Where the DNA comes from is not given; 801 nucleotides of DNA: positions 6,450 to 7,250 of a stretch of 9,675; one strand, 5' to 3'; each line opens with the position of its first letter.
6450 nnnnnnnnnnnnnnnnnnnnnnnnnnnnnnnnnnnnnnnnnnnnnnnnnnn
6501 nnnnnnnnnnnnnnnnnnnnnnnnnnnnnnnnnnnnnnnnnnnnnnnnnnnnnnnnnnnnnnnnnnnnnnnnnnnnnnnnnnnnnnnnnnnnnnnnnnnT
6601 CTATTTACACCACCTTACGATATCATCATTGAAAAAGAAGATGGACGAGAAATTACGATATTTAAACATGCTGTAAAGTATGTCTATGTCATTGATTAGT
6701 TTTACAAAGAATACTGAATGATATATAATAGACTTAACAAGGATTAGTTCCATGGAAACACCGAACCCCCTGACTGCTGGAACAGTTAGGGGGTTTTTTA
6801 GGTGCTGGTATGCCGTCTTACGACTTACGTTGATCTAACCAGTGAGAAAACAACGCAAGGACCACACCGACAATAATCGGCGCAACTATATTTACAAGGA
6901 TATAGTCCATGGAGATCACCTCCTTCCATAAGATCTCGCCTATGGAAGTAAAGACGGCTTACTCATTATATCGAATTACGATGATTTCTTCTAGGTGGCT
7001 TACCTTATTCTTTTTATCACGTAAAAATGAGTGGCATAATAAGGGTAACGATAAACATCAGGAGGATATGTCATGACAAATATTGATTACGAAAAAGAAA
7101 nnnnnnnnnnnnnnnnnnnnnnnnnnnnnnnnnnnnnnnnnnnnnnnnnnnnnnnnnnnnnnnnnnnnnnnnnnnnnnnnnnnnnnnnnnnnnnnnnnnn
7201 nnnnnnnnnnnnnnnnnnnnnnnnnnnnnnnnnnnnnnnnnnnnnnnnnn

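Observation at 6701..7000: Unannotated Fst/par-type type I toxin-antitoxin module with convergent sRNA and shared bidirectional terminator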

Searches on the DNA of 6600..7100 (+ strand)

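Call 7: search_rna_families(source=window, start=6600, end=7100, threshold=evalue, max_evalue=10, show_alignments=4)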
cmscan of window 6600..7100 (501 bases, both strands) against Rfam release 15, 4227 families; matches with E-value up to 10: 9.
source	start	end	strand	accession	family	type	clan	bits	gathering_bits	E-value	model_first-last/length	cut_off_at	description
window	6778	6868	+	RF01797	fstAT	Gene; antitoxin;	-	38.4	72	1.7e-05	1-94/94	no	Fst antitoxin sRNA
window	6756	6796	+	RF01822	RsaJ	Gene; sRNA;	-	28.8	100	5.8e-05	247-287/287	no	RNA Staph. aureus A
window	6752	6860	-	RF02442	SpF66_sRNA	Gene; sRNA;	-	20.1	42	0.012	1-239/239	no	Streptococcus sRNA SpF66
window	6764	6795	-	RF00262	sar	Gene; antisense;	-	19.6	43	0.26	33-64/68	no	sar RNA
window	6764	6795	-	RF00840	mir-374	Gene; miRNA;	-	19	54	0.38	20-51/71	no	mir-374 microRNA precursor family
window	6745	6801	+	RF02399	NsiR1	Gene; sRNA;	-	18.6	39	0.34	1-60/60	no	Nitrogen stress-induced RNA 1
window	6763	6859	-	RF01822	RsaJ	Gene; sRNA;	-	18.5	100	0.038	1-287/287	no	RNA Staph. aureus A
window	6747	6799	+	RF00262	sar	Gene; antisense;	-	15.7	43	2.7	1-68/68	no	sar RNA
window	6647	6686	+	RF00372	sroH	Gene; sRNA;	-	10.3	80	4.5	122-161/161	no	sroH RNA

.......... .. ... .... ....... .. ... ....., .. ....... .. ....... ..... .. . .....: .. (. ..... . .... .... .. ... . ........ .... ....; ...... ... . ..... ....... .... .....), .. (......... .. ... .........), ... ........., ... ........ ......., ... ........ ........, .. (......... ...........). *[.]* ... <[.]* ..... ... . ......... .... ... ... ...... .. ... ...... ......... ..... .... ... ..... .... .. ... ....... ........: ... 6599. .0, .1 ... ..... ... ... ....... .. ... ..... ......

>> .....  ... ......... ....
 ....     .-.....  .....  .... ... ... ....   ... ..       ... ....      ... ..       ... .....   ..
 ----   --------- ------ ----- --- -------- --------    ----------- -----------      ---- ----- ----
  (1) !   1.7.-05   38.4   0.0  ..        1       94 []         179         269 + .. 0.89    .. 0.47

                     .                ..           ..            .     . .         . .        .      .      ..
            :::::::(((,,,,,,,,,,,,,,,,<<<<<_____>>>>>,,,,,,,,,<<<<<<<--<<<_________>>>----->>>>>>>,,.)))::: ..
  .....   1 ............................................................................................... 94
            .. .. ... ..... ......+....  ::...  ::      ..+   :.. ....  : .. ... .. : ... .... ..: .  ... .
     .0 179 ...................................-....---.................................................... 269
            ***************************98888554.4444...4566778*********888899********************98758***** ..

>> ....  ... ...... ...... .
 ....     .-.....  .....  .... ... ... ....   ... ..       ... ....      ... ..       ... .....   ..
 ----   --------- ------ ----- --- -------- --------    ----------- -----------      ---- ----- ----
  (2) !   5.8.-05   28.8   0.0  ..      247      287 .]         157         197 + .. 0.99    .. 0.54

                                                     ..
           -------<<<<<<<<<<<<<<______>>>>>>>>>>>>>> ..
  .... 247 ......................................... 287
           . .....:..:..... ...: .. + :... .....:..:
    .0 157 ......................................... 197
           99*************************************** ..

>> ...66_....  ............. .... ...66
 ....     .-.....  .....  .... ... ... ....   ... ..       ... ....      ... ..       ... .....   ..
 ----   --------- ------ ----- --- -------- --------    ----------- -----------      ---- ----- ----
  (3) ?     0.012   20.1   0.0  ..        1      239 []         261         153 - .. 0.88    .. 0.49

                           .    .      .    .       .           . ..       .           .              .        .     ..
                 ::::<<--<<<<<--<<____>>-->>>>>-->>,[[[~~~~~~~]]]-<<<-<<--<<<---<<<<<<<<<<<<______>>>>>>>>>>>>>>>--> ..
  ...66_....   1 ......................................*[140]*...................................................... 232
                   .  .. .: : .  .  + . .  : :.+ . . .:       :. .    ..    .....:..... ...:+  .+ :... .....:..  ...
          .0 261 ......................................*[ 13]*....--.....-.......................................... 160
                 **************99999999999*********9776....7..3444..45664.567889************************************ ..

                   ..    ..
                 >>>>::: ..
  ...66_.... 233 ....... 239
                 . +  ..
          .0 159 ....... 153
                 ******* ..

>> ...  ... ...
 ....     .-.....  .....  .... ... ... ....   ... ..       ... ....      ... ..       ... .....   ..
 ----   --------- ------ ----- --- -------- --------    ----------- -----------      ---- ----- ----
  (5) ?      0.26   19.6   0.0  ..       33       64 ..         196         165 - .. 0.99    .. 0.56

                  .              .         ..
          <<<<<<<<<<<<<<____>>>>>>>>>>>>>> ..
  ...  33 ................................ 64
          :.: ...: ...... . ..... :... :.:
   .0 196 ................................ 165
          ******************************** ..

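Call 8: search_dna_similar(query=window:6600-7100:+, collection=plasmids, mode=near, max_rows=25)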
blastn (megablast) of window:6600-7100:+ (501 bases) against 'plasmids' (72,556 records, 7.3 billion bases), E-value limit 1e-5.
Records with a match: 23; places in all: 26; records where one place covers at least 80% of the query: 16.
Best place of each record, by identity: 95-99% 2; 90-95% 6; 80-90% 15.
By first word of the organism name: Macrococcoides 12; Macrococcus 11.
By predicted mobility (MOB-suite, as given by PLSDB): mobilizable 23.
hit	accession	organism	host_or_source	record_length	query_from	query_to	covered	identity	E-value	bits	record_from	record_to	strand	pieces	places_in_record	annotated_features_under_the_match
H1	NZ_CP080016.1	Macrococcoides caseolyticum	calf,pure culture,nasal swab sample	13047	1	501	100%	97.8%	0e+0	865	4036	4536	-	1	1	hypothetical protein (x2) | type I toxin-antitoxin system Fst family toxin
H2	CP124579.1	Macrococcus sp. NRL/St 21/332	-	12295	1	501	100%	96.4%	0e+0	826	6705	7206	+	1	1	hypothetical protein (x2) | type I toxin-antitoxin system Fst family toxin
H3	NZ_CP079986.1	Macrococcoides bohemicum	pig,pure culture,nasal swab sample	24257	1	500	100%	93.4%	0e+0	741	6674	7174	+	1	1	hypothetical protein (x2) | type I toxin-antitoxin system Fst family toxin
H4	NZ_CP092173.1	Macrococcus brunensis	cultured bacterial source,skin of a ...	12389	1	500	100%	89.3%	7e-176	623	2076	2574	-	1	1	hypothetical protein (x2) | type I toxin-antitoxin system Fst family toxin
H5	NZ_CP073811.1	Macrococcus equipercicus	dog,pure culture,Ear swab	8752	3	500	99%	89.2%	7e-176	623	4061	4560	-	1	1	type I toxin-antitoxin system Fst family toxin | hypothetical protein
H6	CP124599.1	Macrococcus sp. CCM 2573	Cheddar cheese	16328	3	500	99%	88.2%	6e-167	593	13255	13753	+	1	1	hypothetical protein (x2) | type I toxin-antitoxin system Fst family toxin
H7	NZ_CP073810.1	Macrococcus equipercicus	dog,pure culture,Ear swab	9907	3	501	100%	87.6%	6e-162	577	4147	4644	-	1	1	type I toxin-antitoxin system Fst family toxin | hypothetical protein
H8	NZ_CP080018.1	Macrococcoides caseolyticum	calf,pure culture,nasal swab sample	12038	3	500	99%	87.6%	2e-161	575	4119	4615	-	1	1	hypothetical protein (x2) | type I toxin-antitoxin system Fst family toxin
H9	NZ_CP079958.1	Macrococcus sp. 19Msa1099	pure culture,pork meat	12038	3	500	99%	87.6%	2e-161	575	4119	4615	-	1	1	hypothetical protein (x2) | type I toxin-antitoxin system Fst family toxin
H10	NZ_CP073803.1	Macrococcoides caseolyticum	cattle,pure culture,nasal swab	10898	3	500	99%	87.6%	2e-161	575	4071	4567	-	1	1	hypothetical protein (x2) | type I toxin-antitoxin system Fst family toxin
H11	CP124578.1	Macrococcus sp. NRL/St 21/332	Pus from wound on leg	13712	3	500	99%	87.6%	2e-161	575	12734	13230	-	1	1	hypothetical protein (x2) | type I toxin-antitoxin system Fst family toxin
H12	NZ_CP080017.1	Macrococcoides caseolyticum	calf,pure culture,nasal swab sample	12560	28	500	94%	91.4%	0e+0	647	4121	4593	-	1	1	type I toxin-antitoxin system Fst family toxin | hypothetical protein (x2)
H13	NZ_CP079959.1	Macrococcus sp. 19Msa1099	pure culture,pork meat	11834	28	500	94%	91.4%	0e+0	647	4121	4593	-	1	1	type I toxin-antitoxin system Fst family toxin | hypothetical protein (x2)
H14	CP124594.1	Macrococcus sp. CCM 8659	Table for cheese cutting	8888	28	500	94%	91.4%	0e+0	647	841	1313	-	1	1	type I toxin-antitoxin system Fst family toxin | hypothetical protein (x2)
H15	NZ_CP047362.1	Macrococcoides canis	Canis lupus familiaris,pure ...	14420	26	500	95%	90.8%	3e-179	634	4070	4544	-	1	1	type I toxin-antitoxin system Fst family toxin | hypothetical protein (x2)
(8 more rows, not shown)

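Call 10: get_annotated_region(hit=H1, flank=7000)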
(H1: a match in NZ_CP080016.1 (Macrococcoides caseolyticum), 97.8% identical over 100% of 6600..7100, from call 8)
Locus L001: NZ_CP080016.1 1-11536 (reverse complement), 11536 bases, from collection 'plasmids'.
description: Macrococcoides caseolyticum strain 19Msa1047 plasmid p19Msa1047-2, complete sequence
organism: Macrococcoides caseolyticum (NCBI taxid 69966)
taxonomy: Bacteria; Bacillota; Bacilli; Bacillales; Staphylococcaceae; Macrococcoides; Macrococcoides caseolyticum
host: -; source: calf,pure culture,nasal swab sample; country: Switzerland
typing (MOB-suite, as given by PLSDB): mobilizable; relaxase MOBP
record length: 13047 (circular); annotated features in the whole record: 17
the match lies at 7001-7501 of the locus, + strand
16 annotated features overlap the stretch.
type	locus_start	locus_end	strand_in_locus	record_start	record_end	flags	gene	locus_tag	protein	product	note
CDS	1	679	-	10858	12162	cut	-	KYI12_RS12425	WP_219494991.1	MFS transporter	GO:0055085 - transmembrane transport [Evidence IEA]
CDS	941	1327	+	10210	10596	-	-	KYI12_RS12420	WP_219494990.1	glycine-rich domain-containing protein-like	-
CDS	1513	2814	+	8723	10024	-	-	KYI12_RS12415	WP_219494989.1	CapA family protein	GO:0045227 - capsule polysaccharide biosynthetic process [Evidence IEA]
CDS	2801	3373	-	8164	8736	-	-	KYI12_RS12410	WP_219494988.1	tyrosine-type recombinase/integrase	GO:0015074 - DNA integration [Evidence IEA]; GO:0006310 - DNA recombination [Evidence IEA]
CDS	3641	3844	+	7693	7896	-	-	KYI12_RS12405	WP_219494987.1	hypothetical protein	-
CDS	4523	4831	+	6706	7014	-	-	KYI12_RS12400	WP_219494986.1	hypothetical protein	-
CDS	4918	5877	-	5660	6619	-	-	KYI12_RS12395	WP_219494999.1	IS30 family transposase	-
CDS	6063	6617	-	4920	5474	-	-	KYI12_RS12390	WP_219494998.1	hypothetical protein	-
CDS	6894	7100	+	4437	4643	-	-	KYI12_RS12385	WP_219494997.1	hypothetical protein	-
CDS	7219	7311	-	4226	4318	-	-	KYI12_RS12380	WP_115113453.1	type I toxin-antitoxin system Fst family toxin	-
CDS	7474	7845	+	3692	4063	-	-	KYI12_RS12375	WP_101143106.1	hypothetical protein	-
CDS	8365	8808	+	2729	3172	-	-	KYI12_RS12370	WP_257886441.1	hypothetical protein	-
CDS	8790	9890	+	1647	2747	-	-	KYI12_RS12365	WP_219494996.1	relaxase/mobilization nuclease domain-containing protein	-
CDS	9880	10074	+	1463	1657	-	-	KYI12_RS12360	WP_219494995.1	hypothetical protein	-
CDS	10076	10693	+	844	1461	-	-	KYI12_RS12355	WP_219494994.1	hypothetical protein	-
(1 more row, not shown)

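Call 12: search_dna_similar(query=window:6700-6995:+, collection=plasmids, mode=distant, max_rows=60, rows=spread)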
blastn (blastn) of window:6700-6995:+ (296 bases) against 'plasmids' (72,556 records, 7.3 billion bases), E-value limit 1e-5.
Records with a match: 64; places in all: 70; records where one place covers at least 80% of the query: 46.
Best place of each record, by identity: >=99% 1; 95-99% 1; 90-95% 3; 80-90% 19; 60-80% 40.
By first word of the organism name: Staphylococcus 40; Macrococcoides 13; Macrococcus 11.
By predicted mobility (MOB-suite, as given by PLSDB): mobilizable 34; non-mobilizable 27; conjugative 3.
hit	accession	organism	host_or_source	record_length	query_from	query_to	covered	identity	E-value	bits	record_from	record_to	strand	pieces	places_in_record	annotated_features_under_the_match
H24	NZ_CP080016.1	Macrococcoides caseolyticum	calf,pure culture,nasal swab sample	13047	1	296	100%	100.0%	2e-149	535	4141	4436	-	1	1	type I toxin-antitoxin system Fst family toxin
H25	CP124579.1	Macrococcus sp. NRL/St 21/332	-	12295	1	296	100%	98.0%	8e-141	506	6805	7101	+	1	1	type I toxin-antitoxin system Fst family toxin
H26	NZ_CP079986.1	Macrococcoides bohemicum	pig,pure culture,nasal swab sample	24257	1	296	100%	91.6%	9e-115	420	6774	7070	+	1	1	type I toxin-antitoxin system Fst family toxin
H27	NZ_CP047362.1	Macrococcoides canis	Canis lupus familiaris,pure ...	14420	1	296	100%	90.6%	3e-108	398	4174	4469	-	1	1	type I toxin-antitoxin system Fst family toxin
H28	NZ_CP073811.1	Macrococcus equipercicus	dog,pure culture,Ear swab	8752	1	294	99%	90.2%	1e-107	397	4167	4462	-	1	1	type I toxin-antitoxin system Fst family toxin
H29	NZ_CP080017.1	Macrococcoides caseolyticum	calf,pure culture,nasal swab sample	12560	1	296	100%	89.6%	2e-105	389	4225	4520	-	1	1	type I toxin-antitoxin system Fst family toxin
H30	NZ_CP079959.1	Macrococcus sp. 19Msa1099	pure culture,pork meat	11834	1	296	100%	89.6%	2e-105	389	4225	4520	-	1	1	type I toxin-antitoxin system Fst family toxin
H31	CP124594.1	Macrococcus sp. CCM 8659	Table for cheese cutting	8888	1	296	100%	89.6%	2e-105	389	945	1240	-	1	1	type I toxin-antitoxin system Fst family toxin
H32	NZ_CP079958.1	Macrococcus sp. 19Msa1099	pure culture,pork meat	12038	1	294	99%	88.1%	6e-98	364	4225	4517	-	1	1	type I toxin-antitoxin system Fst family toxin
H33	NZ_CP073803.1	Macrococcoides caseolyticum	cattle,pure culture,nasal swab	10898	1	294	99%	88.1%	6e-98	364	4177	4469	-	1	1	type I toxin-antitoxin system Fst family toxin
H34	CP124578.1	Macrococcus sp. NRL/St 21/332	Pus from wound on leg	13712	1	294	99%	88.1%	6e-98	364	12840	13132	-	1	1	type I toxin-antitoxin system Fst family toxin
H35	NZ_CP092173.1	Macrococcus brunensis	cultured bacterial source,skin of a ...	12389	1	296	100%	87.2%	7e-97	360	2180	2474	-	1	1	type I toxin-antitoxin system Fst family toxin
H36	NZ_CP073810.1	Macrococcus equipercicus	dog,pure culture,Ear swab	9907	1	296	100%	86.8%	3e-95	355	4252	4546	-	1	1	type I toxin-antitoxin system Fst family toxin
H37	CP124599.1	Macrococcus sp. CCM 2573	Cheddar cheese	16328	1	296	100%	86.2%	2e-91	343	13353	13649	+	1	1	type I toxin-antitoxin system Fst family toxin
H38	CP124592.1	Macrococcus sp. CCM 8659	Table for cheese cutting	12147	1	296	100%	84.4%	8e-84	317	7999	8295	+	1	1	type I toxin-antitoxin system Fst family toxin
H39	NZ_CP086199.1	Macrococcoides canis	cat,pure culture,otitis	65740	11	273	89%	89.0%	3e-89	335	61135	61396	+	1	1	type I toxin-antitoxin system Fst family toxin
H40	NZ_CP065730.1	Macrococcoides caseolyticum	-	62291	36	273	80%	88.7%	4e-81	308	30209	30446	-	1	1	type I toxin-antitoxin system Fst family toxin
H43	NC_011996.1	Macrococcoides caseolyticum JCSC5402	-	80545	36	273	80%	87.8%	2e-78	299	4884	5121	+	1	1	type I toxin-antitoxin system Fst family toxin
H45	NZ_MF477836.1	Macrococcoides canis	dog,ear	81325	36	273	80%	82.9%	1e-68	267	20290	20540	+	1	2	type I toxin-antitoxin system Fst family toxin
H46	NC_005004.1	Staphylococcus epidermidis ATCC 12228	-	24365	1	271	92%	66.4%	8e-8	64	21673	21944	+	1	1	none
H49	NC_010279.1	Staphylococcus aureus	-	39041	19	273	86%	68.7%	2e-10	73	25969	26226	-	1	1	type I toxin-antitoxin system Fst family toxin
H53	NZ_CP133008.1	Staphylococcus casei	Homo sapiens,Nasal swab,Nasal cavity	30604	25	273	84%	69.3%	1e-12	81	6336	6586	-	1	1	type I toxin-antitoxin system Fst family toxin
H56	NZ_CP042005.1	Staphylococcus aureus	retail turkey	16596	24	271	84%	68.5%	5e-10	73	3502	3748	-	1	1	type I toxin-antitoxin system Fst family toxin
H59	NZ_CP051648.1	Staphylococcus caprae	Homo sapiens,puncture fluid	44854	35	273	81%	70.2%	2e-14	87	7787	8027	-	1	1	type I toxin-antitoxin system Fst family toxin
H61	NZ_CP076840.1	Staphylococcus aureus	Sus scrofa,Nasal swab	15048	35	273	81%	68.4%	2e-8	67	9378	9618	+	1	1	type I toxin-antitoxin system Fst family toxin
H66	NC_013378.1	Staphylococcus epidermidis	-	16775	35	273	81%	67.6%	3e-7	63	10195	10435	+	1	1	type I toxin-antitoxin system Fst family toxin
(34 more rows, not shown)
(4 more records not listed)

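Call 14: get_annotated_region(hit=H25, flank=150)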
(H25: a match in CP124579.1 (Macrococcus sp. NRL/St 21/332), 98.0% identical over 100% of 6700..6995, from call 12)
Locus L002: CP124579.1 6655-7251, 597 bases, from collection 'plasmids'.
description: Macrococcus sp. NRL/St 21/332 plasmid pMP21332_2, complete sequence
organism: Macrococcus sp. NRL/St 21/332 (NCBI taxid 3039391)
taxonomy: Bacteria; Bacillota; Bacilli; Bacillales; Staphylococcaceae; Macrococcus; Macrococcus sp. NRL/St 21/332
host: -; source: -; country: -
typing (MOB-suite, as given by PLSDB): mobilizable; relaxase MOBP
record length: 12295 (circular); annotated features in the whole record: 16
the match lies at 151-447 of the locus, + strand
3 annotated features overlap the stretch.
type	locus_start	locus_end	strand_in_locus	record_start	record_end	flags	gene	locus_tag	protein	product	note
CDS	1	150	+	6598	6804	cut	-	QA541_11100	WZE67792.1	hypothetical protein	-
CDS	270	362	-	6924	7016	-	-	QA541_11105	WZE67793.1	type I toxin-antitoxin system Fst family toxin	-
CDS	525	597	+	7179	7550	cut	-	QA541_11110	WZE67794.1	hypothetical protein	-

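Call 15: get_annotated_region(hit=H26, flank=150)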
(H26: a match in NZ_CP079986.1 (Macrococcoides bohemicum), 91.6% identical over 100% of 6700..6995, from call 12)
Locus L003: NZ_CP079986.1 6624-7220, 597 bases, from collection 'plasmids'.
description: Macrococcoides bohemicum strain 19Msa0383 plasmid p19Msa0383-2, complete sequence
organism: Macrococcoides bohemicum (NCBI taxid 1903056)
taxonomy: Bacteria; Bacillota; Bacilli; Bacillales; Staphylococcaceae; Macrococcoides; Macrococcoides bohemicum
host: -; source: pig,pure culture,nasal swab sample; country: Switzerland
typing (MOB-suite, as given by PLSDB): mobilizable; relaxase MOBP
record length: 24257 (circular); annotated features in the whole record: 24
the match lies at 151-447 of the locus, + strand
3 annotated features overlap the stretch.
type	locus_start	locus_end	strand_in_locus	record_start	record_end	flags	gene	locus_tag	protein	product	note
CDS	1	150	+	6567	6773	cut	-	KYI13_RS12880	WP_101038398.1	hypothetical protein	-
CDS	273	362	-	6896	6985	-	-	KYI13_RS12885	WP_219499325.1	type I toxin-antitoxin system Fst family toxin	-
CDS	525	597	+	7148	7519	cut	-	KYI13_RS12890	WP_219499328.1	hypothetical protein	-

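Call 16: get_annotated_region(hit=H27, flank=150)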
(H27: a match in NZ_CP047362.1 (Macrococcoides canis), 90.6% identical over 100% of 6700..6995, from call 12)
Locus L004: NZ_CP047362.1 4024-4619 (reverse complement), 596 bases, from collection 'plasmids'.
description: Macrococcoides canis strain SD607 plasmid pSD607, complete sequence
organism: Macrococcoides canis (NCBI taxid 1855823)
taxonomy: Bacteria; Bacillota; Bacilli; Bacillales; Staphylococcaceae; Macrococcoides; Macrococcoides canis
host: -; source: Canis lupus familiaris,pure culture,host nose; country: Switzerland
typing (MOB-suite, as given by PLSDB): mobilizable; relaxase MOBP
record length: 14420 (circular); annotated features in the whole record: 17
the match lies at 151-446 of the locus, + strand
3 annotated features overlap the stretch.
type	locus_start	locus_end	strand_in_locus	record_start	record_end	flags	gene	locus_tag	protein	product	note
CDS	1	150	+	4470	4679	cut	-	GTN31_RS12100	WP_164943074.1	hypothetical protein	-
CDS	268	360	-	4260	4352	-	-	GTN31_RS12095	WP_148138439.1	type I toxin-antitoxin system Fst family toxin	-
CDS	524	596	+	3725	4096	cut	-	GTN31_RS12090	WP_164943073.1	hypothetical protein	-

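Call 17: get_annotated_region(hit=H28, flank=150)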
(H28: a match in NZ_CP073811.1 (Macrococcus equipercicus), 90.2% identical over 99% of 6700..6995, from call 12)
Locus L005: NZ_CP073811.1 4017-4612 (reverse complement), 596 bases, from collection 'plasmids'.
description: Macrococcus equipercicus strain Epi0143-OL plasmid pEpi0143-OL-2, complete sequence
organism: Macrococcus equipercicus (NCBI taxid 69967)
taxonomy: Bacteria; Bacillota; Bacilli; Bacillales; Staphylococcaceae; Macrococcus; Macrococcus equipercicus
host: -; source: dog,pure culture,Ear swab; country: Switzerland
typing (MOB-suite, as given by PLSDB): mobilizable; relaxase MOBP
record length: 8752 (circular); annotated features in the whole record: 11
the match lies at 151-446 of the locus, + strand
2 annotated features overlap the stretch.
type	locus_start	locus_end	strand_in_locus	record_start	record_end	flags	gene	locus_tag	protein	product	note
CDS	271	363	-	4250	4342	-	-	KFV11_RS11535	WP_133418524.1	type I toxin-antitoxin system Fst family toxin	-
CDS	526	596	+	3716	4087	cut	-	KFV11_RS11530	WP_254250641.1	hypothetical protein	-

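Call 18: get_annotated_region(hit=H29, flank=150)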
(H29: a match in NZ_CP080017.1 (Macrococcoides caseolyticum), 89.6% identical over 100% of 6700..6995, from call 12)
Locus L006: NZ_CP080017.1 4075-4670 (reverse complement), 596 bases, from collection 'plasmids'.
description: Macrococcoides caseolyticum strain 19Msa1047 plasmid p19Msa1047-3, complete sequence
organism: Macrococcoides caseolyticum (NCBI taxid 69966)
taxonomy: Bacteria; Bacillota; Bacilli; Bacillales; Staphylococcaceae; Macrococcoides; Macrococcoides caseolyticum
host: -; source: calf,pure culture,nasal swab sample; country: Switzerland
typing (MOB-suite, as given by PLSDB): mobilizable; relaxase MOBP
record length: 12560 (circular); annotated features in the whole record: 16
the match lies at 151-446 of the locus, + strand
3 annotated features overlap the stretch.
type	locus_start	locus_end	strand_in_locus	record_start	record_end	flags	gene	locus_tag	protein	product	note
CDS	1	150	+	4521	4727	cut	-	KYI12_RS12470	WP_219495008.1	hypothetical protein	-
CDS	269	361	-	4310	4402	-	-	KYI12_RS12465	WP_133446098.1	type I toxin-antitoxin system Fst family toxin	-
CDS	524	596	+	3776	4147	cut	-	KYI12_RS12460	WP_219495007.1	hypothetical protein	-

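Call 19: get_annotated_region(hit=H32, flank=150)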
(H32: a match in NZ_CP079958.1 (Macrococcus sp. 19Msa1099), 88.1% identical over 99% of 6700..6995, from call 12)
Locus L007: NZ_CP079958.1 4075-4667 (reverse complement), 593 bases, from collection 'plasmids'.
description: Macrococcus sp. 19Msa1099 plasmid p19Msa1099-2, complete sequence
organism: Macrococcus sp. 19Msa1099 (NCBI taxid 2860396)
taxonomy: Bacteria; Bacillota; Bacilli; Bacillales; Staphylococcaceae; Macrococcus; Macrococcus sp. 19Msa1099
host: -; source: pure culture,pork meat; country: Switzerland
typing (MOB-suite, as given by PLSDB): mobilizable; relaxase MOBP
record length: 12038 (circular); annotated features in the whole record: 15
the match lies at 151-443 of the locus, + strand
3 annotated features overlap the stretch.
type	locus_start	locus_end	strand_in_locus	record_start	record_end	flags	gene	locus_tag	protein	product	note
CDS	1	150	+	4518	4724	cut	-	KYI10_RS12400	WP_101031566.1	hypothetical protein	-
CDS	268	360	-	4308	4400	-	-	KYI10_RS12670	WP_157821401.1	type I toxin-antitoxin system Fst family toxin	-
CDS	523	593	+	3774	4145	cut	-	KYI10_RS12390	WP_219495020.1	hypothetical protein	-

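Call 20: get_annotated_region(hit=H35, flank=150)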
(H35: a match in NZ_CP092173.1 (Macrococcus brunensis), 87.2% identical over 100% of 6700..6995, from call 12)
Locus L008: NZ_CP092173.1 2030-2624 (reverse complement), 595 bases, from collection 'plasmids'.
description: Macrococcus brunensis strain 18KM1742 plasmid p18KM1742-1, complete sequence
organism: Macrococcus brunensis (NCBI taxid 198483)
taxonomy: Bacteria; Bacillota; Bacilli; Bacillales; Staphylococcaceae; Macrococcus; Macrococcus brunensis
host: -; source: cultured bacterial source,skin of a horse; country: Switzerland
typing (MOB-suite, as given by PLSDB): mobilizable; relaxase MOBP
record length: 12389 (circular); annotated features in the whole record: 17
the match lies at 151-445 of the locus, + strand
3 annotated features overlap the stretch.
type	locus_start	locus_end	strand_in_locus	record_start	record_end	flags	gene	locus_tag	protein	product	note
CDS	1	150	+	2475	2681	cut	-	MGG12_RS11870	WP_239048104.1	hypothetical protein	-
CDS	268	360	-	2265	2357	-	-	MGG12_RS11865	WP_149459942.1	type I toxin-antitoxin system Fst family toxin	-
CDS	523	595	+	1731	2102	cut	-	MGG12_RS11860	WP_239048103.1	hypothetical protein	-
